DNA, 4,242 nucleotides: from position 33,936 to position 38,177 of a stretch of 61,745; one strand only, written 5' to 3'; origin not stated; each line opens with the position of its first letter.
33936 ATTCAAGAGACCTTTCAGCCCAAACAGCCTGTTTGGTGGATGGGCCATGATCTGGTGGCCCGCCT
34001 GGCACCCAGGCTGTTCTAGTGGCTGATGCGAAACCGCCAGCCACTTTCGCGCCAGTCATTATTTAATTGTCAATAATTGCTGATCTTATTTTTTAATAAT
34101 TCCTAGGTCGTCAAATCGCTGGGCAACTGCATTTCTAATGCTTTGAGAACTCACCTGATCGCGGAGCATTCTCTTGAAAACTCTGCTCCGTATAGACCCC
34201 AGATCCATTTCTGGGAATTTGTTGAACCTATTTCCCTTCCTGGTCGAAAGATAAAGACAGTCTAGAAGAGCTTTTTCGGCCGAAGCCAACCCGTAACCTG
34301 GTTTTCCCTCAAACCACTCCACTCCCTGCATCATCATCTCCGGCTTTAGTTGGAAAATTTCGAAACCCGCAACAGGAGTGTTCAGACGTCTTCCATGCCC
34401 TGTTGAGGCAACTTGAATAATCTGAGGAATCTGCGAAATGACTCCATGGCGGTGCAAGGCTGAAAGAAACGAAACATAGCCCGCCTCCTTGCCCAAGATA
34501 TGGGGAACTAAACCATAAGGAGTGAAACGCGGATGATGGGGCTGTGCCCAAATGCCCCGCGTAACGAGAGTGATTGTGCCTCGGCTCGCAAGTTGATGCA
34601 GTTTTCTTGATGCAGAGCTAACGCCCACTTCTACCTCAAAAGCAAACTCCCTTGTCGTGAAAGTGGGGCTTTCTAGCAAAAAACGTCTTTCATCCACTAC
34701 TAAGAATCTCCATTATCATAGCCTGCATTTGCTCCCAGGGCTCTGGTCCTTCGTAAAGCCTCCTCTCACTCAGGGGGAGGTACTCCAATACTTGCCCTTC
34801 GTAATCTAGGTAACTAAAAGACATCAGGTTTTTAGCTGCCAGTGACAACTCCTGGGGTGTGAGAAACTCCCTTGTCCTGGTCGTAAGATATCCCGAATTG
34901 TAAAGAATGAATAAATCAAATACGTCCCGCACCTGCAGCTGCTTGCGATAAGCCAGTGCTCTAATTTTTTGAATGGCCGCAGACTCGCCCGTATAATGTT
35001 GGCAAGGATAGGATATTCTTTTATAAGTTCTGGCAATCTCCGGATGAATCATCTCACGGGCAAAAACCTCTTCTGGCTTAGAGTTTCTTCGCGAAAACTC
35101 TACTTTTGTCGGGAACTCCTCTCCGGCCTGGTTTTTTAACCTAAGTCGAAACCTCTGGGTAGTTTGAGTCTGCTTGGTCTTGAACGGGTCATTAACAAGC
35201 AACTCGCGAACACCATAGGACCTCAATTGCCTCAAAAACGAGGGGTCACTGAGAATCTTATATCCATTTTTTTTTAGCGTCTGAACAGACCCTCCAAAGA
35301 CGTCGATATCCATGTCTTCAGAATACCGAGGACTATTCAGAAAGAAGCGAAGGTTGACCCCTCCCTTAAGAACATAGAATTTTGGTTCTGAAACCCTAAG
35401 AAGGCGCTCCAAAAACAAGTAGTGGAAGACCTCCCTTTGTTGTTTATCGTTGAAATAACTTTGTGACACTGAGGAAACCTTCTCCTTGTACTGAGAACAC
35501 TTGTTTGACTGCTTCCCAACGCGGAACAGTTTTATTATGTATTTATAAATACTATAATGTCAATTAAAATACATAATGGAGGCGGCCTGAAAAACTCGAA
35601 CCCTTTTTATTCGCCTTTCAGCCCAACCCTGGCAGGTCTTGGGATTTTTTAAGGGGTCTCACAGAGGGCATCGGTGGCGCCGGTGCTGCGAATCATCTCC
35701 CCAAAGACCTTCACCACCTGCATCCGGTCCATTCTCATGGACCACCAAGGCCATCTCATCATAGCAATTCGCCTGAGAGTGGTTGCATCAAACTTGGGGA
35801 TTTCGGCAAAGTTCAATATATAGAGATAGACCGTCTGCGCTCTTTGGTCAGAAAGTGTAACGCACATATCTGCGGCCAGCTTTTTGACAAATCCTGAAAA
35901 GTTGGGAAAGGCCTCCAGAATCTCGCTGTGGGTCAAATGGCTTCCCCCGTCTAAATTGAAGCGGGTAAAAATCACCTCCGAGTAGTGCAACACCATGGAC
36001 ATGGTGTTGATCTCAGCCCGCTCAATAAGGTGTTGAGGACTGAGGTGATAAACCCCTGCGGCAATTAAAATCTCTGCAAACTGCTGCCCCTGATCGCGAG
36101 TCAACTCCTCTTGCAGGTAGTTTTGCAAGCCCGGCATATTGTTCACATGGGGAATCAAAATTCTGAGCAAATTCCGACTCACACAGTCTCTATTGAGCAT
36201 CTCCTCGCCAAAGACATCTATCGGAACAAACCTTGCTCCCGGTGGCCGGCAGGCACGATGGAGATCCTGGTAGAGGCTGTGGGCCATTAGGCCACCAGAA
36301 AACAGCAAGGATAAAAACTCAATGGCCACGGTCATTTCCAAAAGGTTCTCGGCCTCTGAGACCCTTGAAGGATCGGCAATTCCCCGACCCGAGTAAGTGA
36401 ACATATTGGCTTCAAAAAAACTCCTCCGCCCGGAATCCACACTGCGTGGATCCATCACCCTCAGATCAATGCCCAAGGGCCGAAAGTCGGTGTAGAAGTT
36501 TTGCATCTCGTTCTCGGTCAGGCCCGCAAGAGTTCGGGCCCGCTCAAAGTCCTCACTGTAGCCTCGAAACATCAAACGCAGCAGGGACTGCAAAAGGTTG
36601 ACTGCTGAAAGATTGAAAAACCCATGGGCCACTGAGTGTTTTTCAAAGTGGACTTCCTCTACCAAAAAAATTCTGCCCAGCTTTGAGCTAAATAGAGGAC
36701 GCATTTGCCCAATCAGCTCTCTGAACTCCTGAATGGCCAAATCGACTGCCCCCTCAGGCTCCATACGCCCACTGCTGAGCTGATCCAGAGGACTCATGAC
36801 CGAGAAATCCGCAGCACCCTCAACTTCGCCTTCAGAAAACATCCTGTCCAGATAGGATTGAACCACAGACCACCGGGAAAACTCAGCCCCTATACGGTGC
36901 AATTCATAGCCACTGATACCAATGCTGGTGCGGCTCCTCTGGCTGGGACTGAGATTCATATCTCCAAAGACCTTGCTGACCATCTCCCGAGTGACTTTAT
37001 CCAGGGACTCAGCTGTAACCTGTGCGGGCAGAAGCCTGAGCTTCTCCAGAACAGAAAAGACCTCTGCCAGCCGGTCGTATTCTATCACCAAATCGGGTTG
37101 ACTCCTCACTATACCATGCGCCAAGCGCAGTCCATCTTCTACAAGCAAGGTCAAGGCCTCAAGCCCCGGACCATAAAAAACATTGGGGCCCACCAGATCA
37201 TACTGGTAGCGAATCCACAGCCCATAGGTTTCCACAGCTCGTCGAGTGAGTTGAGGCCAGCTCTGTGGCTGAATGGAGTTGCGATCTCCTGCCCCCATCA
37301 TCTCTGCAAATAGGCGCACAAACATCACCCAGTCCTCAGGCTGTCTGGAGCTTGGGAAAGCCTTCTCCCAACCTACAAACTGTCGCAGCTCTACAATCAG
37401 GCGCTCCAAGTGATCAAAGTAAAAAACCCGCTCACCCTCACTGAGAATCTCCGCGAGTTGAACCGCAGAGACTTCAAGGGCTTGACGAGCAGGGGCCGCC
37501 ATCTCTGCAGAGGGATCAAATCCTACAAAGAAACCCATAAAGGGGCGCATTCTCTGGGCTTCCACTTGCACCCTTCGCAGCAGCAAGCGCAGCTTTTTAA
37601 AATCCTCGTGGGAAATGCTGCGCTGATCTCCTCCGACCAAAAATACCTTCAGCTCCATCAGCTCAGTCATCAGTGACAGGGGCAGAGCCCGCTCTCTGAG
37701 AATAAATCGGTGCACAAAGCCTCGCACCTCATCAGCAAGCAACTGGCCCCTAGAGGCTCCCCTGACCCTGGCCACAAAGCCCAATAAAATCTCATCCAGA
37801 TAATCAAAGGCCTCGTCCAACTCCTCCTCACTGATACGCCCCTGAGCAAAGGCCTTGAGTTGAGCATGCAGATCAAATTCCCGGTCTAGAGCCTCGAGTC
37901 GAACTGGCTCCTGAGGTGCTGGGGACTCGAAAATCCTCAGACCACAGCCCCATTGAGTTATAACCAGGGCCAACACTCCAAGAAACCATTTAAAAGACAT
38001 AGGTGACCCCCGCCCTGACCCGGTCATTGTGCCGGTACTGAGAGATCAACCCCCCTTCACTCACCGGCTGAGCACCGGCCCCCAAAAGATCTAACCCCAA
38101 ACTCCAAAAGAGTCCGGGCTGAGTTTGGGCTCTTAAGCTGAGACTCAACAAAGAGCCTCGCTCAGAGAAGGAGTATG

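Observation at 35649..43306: Ancient tandem duplication of an uncharacterised two-gene module: beta-barrel-like OMP plus ~790-aa EF-hand lipoprotein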

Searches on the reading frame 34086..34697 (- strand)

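Call 40: search_protein_families(library=pfam, proteins=[window:34086-34697:-], max_evalue=0.1)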
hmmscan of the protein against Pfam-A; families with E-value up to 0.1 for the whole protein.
window:34086-34697:- (203 aa): 1 family
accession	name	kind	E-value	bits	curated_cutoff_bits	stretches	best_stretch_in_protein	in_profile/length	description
PF13338.12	AbiEi_4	-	0.011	16.2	25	0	10-51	11-47/49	Transcriptional regulator, AbiEi antitoxin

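Call 76: search_protein_families(library=padloc, proteins=[window:34086-34697:-], max_evalue=0.01)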
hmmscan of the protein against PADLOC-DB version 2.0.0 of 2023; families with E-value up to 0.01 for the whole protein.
window:34086-34697:- (203 aa): 23 families
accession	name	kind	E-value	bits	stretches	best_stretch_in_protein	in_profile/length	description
PDLC02241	AbiEi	-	1.9e-15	55.2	1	11-167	13-162/199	AbiEi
PDLC02230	AbiEi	-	6e-14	50.2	1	22-152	12-137/192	AbiEi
PDLC02267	AbiEi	-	7.9e-14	49.7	1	10-150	18-154/252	AbiEi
PDLC02232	AbiEi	-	5.5e-12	43.9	1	12-144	20-156/177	AbiEi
PDLC02255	AbiEi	-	8.1e-10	36.6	1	25-165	29-160/186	AbiEi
PDLC02272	AbiEi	-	1.7e-09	35.8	1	72-157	72-157/200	AbiEi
PDLC02225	AbiEi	-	7.8e-09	33.5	1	30-150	32-147/198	AbiEi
PDLC02239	AbiEi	-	8.9e-09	33.3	1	10-157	9-153/195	AbiEi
PDLC02265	AbiEi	-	3.2e-08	31.6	1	30-148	29-148/198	AbiEi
PDLC02283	AbiEi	-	1.5e-07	29.3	1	31-130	33-132/201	AbiEi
PDLC02266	AbiEi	-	6.4e-06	23.7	1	9-153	14-165/258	AbiEi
PDLC02228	AbiEi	-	8.3e-06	23.2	1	24-151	49-163/216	AbiEi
PDLC02282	AbiEi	-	1.1e-05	23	1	9-141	14-153/260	AbiEi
PDLC02247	AbiEi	-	5.8e-05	21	1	29-107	46-130/215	AbiEi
PDLC02270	AbiEi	-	7.5e-05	19.9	1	2-117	2-123/265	AbiEi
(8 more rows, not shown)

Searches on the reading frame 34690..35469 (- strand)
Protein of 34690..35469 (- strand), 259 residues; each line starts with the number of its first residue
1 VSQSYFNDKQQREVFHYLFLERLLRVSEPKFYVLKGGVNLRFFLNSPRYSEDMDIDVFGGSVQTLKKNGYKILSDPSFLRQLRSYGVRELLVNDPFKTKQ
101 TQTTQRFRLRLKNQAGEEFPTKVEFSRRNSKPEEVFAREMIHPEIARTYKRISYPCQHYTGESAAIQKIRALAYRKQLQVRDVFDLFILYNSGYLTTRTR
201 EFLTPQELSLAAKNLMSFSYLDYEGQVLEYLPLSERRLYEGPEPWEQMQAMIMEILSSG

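Call 40: search_protein_families(library=pfam, proteins=[window:34690-35469:-], max_evalue=0.1)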
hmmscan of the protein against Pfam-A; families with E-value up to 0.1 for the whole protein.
window:34690-35469:- (259 aa): 1 family
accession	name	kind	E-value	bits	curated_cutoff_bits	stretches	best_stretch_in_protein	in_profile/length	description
PF08843.17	AbiEii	-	4.9e-14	53.3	22.5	1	19-201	2-180/238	Nucleotidyl transferase AbiEii toxin, Type IV TA system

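Call 76: search_protein_families(library=padloc, proteins=[window:34690-35469:-], max_evalue=0.01)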
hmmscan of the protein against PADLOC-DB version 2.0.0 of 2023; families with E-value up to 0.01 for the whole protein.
window:34690-35469:- (259 aa): 18 families
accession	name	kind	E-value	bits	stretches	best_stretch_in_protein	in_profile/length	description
PDLC02328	AbiEii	-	2.6e-11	41.8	1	28-190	11-142/203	AbiEii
PDLC02307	AbiEii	-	6.1e-11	40.5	1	16-192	8-147/219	AbiEii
PDLC02304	AbiEii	-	7.5e-10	37.2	1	19-194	30-192/260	AbiEii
PDLC02296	AbiEii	-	2e-08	31.7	1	11-193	25-201/282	AbiEii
PDLC02293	AbiEii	-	1.2e-07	29.6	1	9-55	19-65/270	AbiEii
PDLC02291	AbiEii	-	1.8e-07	28.8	1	9-193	36-204/310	AbiEii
PDLC02321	AbiEii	-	6.2e-07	27.4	1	156-197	181-222/296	AbiEii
PDLC02323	AbiEii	-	9.1e-07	26.7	0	15-56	24-64/248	AbiEii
PDLC02294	AbiEii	-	3.1e-06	25.2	1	34-190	47-186/260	AbiEii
PDLC02313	AbiEii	-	3e-05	21.6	1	6-187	18-186/254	AbiEii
PDLC02330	AbiEii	-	3.1e-05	21.8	1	9-225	4-189/219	AbiEii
PDLC02314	AbiEii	-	0.00018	18.9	1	8-56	29-77/290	AbiEii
PDLC02305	AbiEii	-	0.0004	17.7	1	32-195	45-196/306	AbiEii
PDLC02318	AbiEii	-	0.00041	17.8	1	30-190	40-184/280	AbiEii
PDLC02324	AbiEii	-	0.00047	18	0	32-57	27-52/231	AbiEii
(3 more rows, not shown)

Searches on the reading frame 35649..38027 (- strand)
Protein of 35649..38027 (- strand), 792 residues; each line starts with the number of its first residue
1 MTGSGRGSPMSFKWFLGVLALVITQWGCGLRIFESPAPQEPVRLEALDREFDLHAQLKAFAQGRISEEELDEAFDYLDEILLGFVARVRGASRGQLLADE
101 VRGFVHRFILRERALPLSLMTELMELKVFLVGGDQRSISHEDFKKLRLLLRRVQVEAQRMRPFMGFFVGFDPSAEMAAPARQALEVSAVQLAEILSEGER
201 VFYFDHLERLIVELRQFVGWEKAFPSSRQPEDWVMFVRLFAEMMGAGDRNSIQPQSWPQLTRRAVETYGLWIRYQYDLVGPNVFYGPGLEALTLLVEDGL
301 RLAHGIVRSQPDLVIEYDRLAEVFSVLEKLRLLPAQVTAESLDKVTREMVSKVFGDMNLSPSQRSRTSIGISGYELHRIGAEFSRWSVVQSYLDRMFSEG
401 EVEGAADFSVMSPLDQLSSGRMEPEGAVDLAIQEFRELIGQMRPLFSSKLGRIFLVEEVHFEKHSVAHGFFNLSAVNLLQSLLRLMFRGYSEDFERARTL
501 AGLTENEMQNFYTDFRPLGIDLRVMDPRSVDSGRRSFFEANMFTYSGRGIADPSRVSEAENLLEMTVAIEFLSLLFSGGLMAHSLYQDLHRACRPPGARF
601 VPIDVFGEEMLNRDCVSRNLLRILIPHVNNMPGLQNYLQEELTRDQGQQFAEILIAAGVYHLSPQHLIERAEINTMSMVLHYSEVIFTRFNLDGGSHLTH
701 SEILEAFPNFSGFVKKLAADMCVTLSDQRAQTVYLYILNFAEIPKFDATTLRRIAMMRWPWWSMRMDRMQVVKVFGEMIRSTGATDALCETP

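Call 5: search_protein_families(library=pfam, proteins=[window:35649-38027:-], max_evalue=1)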
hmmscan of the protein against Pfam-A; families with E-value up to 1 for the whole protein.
window:35649-38027:- (792 aa): 0 families

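Call 6: search_protein_families(library=ncbifam, proteins=[window:35649-38027:-], max_evalue=1)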
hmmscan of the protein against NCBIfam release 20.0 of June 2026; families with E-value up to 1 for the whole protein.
window:35649-38027:- (792 aa): 0 families

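Call 76: search_protein_families(library=padloc, proteins=[window:35649-38027:-], max_evalue=0.01)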
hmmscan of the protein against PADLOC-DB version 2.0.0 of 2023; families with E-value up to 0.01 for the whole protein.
window:35649-38027:- (792 aa): 0 families
